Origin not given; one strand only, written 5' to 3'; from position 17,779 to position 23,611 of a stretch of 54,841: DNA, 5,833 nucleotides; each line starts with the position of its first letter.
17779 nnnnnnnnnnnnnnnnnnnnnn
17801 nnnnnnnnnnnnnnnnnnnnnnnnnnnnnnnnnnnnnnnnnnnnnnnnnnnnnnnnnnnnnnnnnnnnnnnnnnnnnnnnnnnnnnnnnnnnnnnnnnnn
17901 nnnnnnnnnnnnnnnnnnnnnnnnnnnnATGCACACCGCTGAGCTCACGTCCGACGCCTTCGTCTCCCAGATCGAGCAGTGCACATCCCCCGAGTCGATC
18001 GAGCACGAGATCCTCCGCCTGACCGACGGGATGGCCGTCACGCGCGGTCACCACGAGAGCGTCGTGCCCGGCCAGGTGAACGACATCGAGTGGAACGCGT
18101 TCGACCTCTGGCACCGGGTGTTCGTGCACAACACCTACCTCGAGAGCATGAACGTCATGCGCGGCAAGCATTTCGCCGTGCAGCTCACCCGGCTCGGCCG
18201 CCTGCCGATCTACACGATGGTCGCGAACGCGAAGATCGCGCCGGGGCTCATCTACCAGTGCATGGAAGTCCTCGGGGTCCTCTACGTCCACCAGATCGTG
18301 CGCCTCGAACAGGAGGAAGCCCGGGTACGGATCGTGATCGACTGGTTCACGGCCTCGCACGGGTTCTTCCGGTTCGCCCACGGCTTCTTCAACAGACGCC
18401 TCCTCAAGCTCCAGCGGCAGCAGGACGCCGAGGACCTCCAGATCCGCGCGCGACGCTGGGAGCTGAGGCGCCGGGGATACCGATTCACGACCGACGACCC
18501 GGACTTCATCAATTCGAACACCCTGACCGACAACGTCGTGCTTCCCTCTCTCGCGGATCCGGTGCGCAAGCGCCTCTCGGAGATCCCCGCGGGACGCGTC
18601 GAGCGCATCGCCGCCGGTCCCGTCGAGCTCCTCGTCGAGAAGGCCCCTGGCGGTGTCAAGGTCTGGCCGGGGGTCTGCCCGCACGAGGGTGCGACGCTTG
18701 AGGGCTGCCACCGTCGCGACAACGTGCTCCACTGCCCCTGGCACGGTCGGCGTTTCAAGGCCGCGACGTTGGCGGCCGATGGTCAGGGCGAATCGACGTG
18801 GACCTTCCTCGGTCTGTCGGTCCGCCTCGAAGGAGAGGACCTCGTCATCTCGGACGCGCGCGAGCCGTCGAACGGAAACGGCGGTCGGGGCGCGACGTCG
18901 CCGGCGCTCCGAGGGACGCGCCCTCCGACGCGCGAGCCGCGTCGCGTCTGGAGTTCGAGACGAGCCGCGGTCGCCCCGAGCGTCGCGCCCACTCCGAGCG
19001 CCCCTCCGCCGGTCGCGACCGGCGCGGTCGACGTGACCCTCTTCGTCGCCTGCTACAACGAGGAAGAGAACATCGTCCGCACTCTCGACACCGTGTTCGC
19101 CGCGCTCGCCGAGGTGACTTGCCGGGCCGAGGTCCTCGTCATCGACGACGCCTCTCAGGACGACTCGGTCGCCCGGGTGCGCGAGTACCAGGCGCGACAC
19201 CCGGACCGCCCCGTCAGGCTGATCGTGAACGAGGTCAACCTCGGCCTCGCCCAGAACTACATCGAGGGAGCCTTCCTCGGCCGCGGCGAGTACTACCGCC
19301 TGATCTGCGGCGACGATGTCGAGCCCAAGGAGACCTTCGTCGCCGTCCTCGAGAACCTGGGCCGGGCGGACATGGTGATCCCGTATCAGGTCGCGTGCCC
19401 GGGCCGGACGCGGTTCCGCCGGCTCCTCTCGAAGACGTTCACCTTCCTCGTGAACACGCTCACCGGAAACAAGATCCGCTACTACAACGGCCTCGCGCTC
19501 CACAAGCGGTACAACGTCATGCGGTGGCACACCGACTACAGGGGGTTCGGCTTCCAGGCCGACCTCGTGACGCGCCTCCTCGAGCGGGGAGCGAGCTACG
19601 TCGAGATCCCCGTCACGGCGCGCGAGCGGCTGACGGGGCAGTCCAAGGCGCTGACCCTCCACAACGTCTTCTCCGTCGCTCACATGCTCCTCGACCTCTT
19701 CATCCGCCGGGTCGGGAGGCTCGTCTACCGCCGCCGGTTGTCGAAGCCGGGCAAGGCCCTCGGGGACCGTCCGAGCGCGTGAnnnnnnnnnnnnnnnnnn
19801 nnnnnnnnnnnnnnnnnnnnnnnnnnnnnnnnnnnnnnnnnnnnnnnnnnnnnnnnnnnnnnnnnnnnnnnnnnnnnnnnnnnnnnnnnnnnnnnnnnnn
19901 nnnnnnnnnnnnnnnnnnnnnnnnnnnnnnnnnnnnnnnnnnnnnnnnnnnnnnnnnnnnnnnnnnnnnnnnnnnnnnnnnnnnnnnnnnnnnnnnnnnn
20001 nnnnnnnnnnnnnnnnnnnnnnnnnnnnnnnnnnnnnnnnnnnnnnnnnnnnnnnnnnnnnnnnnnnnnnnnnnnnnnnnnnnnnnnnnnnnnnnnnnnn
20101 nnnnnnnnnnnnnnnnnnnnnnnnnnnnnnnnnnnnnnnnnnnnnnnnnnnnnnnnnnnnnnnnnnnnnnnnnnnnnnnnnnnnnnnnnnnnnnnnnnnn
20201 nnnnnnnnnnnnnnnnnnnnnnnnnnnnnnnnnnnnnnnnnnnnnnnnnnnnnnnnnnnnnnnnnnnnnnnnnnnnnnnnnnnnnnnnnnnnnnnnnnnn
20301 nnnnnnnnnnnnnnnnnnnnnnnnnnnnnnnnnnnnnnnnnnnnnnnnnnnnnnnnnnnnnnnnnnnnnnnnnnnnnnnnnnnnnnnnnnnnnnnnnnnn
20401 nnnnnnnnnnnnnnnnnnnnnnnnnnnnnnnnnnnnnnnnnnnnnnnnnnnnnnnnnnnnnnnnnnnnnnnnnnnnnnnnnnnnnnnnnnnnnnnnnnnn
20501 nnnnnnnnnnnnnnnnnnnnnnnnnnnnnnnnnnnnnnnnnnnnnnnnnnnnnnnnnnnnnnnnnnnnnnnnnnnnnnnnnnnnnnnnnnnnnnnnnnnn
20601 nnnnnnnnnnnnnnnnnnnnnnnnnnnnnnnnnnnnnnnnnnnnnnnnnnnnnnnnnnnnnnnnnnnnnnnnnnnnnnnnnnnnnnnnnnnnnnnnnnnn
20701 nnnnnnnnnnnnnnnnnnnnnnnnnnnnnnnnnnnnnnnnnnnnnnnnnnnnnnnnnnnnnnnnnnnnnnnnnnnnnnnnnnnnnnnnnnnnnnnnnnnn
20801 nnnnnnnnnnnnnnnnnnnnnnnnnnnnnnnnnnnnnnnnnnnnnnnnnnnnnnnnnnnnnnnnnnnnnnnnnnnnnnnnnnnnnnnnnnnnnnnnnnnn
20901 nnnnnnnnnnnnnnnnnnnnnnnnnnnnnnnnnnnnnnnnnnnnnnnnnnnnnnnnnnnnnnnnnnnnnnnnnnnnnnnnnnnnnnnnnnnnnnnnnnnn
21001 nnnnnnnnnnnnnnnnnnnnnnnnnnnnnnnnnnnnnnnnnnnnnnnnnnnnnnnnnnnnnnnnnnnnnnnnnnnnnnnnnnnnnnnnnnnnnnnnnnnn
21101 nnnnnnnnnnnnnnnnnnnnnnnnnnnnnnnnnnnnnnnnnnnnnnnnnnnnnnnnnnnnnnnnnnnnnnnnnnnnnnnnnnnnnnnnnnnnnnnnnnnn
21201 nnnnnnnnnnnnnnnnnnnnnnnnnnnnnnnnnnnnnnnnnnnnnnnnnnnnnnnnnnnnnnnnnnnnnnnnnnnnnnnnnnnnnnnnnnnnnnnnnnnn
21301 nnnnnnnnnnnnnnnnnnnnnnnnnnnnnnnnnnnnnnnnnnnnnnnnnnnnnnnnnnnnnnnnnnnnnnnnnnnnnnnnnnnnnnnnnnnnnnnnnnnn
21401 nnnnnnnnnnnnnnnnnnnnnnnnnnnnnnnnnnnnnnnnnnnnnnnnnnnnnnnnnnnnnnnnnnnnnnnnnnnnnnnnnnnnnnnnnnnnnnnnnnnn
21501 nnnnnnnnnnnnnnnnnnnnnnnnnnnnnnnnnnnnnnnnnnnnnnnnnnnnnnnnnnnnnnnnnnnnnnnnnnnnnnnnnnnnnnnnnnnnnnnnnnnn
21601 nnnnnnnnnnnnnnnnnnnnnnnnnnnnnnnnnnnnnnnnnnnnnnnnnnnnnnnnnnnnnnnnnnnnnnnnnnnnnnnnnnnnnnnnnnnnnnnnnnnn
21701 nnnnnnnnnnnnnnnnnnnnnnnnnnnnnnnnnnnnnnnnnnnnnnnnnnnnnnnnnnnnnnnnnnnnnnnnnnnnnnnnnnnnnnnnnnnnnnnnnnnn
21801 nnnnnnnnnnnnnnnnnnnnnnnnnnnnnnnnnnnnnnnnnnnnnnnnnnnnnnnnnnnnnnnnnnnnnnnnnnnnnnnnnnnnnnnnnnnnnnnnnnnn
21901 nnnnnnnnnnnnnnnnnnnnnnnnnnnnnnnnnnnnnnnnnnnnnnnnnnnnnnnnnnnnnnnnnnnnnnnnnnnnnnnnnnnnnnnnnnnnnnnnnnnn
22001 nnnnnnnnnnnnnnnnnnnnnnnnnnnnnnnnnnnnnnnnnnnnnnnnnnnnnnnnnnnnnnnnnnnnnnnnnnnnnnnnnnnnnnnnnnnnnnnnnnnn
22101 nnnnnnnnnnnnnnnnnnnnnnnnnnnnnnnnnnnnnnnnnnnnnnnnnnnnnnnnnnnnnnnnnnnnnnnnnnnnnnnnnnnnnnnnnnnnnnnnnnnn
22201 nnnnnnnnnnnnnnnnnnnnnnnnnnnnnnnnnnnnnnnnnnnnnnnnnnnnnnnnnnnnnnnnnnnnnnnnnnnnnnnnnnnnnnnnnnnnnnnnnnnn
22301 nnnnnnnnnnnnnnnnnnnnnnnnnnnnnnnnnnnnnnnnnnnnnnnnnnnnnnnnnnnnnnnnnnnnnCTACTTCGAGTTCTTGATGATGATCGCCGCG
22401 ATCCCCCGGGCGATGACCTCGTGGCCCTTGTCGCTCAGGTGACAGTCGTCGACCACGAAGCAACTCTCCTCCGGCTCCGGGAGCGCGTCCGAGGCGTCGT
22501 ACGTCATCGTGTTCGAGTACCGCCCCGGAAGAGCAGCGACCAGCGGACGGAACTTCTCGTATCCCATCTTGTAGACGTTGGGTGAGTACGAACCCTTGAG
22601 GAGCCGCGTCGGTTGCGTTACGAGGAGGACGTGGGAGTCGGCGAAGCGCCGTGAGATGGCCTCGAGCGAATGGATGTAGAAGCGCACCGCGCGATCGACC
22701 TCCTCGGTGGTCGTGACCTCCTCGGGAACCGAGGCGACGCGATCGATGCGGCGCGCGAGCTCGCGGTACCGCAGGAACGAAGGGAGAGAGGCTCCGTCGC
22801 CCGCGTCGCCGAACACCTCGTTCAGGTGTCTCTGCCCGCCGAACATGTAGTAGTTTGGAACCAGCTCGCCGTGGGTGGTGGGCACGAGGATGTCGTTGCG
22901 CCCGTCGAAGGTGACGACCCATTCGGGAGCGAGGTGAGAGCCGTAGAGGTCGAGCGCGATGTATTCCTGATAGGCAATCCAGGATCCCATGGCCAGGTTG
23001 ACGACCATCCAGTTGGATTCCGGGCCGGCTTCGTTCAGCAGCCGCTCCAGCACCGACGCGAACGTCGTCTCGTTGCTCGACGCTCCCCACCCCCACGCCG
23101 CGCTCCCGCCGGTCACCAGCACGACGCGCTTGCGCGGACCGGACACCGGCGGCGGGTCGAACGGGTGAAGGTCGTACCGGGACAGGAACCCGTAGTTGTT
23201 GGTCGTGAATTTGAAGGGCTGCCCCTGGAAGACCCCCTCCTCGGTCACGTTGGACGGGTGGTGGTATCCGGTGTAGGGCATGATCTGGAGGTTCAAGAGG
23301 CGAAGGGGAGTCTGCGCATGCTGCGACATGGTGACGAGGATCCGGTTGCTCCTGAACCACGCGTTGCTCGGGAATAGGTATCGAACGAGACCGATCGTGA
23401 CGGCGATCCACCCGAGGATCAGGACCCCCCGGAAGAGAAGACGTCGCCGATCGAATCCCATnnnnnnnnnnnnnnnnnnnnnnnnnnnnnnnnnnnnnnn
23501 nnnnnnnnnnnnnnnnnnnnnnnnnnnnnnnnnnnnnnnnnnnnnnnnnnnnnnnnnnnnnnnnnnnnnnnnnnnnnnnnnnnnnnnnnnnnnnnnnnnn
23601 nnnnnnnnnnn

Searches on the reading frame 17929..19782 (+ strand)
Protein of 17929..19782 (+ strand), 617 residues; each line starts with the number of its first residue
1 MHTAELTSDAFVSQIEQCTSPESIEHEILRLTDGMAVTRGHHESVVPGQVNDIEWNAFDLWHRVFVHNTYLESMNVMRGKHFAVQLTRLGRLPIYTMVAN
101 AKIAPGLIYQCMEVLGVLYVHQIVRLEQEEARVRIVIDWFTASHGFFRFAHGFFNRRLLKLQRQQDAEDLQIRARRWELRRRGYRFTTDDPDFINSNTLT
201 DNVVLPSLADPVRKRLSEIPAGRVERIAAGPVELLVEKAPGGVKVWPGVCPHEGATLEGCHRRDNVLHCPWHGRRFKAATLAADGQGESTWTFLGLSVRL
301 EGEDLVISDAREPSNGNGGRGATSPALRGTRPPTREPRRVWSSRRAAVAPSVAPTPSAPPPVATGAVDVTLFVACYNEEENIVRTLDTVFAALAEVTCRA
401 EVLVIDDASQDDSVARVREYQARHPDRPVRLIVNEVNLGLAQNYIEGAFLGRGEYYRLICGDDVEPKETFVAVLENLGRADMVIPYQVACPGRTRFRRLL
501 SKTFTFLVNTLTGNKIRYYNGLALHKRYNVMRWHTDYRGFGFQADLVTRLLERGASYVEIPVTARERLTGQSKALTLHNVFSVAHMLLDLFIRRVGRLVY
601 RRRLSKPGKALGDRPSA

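Call 60: search_protein_families(library=pfam, proteins=[window:17929-19782:+], max_evalue=0.001)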
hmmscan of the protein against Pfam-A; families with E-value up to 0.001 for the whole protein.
window:17929-19782:+ (617 aa): 3 families
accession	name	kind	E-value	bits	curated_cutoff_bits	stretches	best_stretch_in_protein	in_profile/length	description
PF00535.33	Glycos_transf_2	-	8.4e-17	62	23.3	1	371-520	2-148/168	Glycosyl transferase family 2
PF00355.32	Rieske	-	2.7e-08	34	20.3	1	216-279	8-72/88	Rieske [2Fe-2S] domain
PF13641.12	Glyco_tranf_2_3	-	1.8e-06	28.6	27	1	369-481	3-114/230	Glycosyltransferase like family 2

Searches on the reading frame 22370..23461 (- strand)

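Call 60: search_protein_families(library=pfam, proteins=[window:22370-23461:-], max_evalue=0.001)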
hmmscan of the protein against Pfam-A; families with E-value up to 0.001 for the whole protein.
window:22370-23461:- (363 aa): 1 family
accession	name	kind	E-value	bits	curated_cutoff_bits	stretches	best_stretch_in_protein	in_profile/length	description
PF13472.12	Lipase_GDSL_2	-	1.1e-05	26.5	32.9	1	118-348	3-177/178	GDSL-like Lipase/Acylhydrolase family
